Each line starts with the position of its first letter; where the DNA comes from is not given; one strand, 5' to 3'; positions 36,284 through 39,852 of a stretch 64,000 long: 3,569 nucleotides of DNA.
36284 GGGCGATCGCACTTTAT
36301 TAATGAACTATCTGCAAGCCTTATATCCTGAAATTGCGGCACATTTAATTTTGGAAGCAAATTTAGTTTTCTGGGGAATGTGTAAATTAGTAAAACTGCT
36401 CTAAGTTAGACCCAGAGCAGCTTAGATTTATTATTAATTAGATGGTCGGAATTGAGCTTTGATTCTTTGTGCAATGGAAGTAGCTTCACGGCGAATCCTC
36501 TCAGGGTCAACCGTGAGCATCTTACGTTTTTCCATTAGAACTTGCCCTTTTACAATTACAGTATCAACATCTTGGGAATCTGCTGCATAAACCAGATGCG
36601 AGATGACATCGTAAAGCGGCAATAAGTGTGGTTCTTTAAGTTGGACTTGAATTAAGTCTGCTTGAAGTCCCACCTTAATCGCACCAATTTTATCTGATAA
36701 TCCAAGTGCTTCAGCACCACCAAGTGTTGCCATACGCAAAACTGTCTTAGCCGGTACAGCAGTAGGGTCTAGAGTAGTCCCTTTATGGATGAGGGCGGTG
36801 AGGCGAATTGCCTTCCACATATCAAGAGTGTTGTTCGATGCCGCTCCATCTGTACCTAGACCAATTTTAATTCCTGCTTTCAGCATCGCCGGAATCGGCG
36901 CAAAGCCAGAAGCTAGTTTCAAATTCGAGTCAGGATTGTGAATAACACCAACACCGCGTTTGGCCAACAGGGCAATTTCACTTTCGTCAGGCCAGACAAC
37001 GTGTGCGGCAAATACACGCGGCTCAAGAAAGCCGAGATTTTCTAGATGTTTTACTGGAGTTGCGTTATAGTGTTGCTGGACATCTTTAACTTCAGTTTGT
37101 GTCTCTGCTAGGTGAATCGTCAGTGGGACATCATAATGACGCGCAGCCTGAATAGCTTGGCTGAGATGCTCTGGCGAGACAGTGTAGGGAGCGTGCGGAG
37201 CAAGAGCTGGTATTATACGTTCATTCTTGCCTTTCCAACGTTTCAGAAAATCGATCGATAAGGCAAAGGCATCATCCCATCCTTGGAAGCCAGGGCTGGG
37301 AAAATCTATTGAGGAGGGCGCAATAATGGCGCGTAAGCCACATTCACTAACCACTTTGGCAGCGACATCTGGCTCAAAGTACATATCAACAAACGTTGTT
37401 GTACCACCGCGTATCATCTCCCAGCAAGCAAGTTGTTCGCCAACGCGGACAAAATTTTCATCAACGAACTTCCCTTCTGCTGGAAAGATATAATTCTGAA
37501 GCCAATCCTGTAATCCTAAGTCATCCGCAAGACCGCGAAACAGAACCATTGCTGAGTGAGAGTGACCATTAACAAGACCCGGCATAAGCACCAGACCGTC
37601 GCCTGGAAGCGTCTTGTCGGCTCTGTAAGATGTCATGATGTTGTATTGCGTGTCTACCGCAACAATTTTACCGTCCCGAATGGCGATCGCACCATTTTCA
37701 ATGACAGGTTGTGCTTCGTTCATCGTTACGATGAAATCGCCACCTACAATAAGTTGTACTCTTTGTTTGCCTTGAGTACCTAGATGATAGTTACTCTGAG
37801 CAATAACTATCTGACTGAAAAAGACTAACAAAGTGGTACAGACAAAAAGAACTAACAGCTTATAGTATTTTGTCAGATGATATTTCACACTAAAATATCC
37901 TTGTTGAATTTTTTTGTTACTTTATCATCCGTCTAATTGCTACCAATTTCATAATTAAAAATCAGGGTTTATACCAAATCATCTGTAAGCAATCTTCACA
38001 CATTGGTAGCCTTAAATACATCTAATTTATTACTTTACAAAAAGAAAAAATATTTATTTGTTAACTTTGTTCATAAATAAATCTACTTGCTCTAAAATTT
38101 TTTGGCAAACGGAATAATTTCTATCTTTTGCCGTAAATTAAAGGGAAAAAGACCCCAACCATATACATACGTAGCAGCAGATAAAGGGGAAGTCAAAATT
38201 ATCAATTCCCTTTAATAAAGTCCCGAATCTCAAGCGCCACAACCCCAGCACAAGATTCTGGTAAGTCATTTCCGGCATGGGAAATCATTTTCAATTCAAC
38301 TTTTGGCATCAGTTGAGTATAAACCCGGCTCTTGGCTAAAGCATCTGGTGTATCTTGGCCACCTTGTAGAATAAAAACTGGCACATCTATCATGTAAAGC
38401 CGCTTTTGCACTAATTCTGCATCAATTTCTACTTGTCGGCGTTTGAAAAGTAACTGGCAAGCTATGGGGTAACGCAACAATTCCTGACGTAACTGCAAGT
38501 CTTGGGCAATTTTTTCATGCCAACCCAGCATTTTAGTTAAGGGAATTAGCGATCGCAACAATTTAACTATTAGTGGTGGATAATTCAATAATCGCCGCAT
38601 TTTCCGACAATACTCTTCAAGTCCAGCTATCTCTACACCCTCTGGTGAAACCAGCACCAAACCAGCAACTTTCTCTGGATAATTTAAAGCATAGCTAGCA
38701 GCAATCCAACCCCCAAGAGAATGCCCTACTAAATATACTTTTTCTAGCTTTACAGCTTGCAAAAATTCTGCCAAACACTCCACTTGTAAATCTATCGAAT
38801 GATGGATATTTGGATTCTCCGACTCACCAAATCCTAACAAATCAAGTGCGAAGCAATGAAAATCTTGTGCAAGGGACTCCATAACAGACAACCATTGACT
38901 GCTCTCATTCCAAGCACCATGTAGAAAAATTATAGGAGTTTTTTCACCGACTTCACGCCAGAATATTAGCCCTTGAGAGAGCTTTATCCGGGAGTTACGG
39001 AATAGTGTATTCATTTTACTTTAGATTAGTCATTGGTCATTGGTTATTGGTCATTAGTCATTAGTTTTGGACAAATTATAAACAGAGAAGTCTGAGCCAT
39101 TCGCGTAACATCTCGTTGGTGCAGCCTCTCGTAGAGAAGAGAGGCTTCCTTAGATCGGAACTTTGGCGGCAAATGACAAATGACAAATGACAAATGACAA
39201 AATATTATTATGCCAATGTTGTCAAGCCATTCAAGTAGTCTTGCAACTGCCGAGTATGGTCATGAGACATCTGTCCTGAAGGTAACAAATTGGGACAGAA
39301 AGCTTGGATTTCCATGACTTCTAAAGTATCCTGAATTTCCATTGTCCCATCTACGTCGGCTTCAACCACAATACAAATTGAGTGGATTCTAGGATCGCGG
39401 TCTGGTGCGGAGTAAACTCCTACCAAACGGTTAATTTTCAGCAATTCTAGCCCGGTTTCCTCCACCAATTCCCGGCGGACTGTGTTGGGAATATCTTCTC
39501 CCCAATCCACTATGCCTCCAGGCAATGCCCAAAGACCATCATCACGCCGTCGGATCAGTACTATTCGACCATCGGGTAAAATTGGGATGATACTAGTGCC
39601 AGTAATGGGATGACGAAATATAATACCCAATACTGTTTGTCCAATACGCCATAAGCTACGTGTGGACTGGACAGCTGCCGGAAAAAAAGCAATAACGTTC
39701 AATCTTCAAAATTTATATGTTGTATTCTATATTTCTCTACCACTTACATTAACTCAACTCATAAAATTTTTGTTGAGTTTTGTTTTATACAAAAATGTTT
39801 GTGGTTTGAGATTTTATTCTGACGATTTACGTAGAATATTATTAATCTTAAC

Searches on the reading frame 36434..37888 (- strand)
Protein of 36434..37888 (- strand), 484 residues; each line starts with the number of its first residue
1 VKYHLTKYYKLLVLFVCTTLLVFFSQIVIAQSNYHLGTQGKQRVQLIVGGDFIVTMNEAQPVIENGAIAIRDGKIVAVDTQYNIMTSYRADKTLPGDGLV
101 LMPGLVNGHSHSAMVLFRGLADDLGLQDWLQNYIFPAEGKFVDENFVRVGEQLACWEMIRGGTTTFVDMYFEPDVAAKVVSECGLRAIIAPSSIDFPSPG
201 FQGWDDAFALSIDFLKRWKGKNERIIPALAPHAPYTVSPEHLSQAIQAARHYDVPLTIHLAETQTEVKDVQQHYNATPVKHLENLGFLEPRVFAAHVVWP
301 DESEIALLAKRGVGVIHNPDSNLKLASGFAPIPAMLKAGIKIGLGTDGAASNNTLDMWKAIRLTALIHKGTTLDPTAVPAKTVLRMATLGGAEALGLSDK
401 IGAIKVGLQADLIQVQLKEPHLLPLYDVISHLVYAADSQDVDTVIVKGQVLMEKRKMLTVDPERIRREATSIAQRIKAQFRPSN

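Call 60: search_protein_families(library=pfam, proteins=[window:36434-37888:-], max_evalue=0.00001)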
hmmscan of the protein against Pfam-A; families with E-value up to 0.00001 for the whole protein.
window:36434-37888:- (484 aa): 2 families
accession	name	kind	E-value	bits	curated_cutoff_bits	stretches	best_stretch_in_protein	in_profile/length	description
PF01979.26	Amidohydro_1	-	5.9e-74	249.8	25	1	100-450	1-344/345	Amidohydrolase family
PF07969.17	Amidohydro_3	-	1.2e-17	65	29.7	1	231-426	248-446/472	Amidohydrolase family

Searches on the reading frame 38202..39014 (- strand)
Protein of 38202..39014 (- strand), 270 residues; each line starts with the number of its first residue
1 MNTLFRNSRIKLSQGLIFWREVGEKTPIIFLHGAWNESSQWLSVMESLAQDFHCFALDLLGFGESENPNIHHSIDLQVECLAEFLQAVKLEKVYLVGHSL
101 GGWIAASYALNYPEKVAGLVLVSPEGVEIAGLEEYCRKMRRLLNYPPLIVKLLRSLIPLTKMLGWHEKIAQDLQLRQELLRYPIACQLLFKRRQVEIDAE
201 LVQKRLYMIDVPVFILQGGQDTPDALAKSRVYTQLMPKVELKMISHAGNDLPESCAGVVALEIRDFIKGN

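Call 60: search_protein_families(library=pfam, proteins=[window:38202-39014:-], max_evalue=0.00001)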
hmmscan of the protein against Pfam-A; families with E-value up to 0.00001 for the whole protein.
window:38202-39014:- (270 aa): 5 families
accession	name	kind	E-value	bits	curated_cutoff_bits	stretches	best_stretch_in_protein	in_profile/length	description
PF00561.26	Abhydrolase_1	-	6.6e-31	108.3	25.8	1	27-248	2-237/245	alpha/beta hydrolase fold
PF12697.13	Abhydrolase_6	-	2.5e-20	74.5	26.3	1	28-251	1-206/217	Alpha/beta hydrolase family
PF12146.15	Hydrolase_4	-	3e-20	73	27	1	28-228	7-209/239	Serine aminopeptidase, S33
PF03096.20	Ndr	-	1.4e-07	31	23.3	1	74-140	82-148/283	Ndr family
PF10230.15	LIDHydrolase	-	2.8e-06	27.7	27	1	49-150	30-143/262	Lipid-droplet associated hydrolase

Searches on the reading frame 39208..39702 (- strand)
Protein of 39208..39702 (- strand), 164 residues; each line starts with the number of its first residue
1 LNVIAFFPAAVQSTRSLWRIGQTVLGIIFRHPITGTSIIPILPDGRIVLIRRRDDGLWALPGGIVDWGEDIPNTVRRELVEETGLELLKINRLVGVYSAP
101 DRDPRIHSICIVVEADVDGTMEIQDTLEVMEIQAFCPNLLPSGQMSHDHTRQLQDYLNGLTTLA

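Call 60: search_protein_families(library=pfam, proteins=[window:39208-39702:-], max_evalue=0.00001)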
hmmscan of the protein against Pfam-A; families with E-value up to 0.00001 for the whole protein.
window:39208-39702:- (164 aa): 1 family
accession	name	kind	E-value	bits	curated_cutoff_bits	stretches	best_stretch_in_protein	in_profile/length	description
PF00293.34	NUDIX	-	4.2e-20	72.5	21.1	1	35-149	5-127/134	NUDIX domain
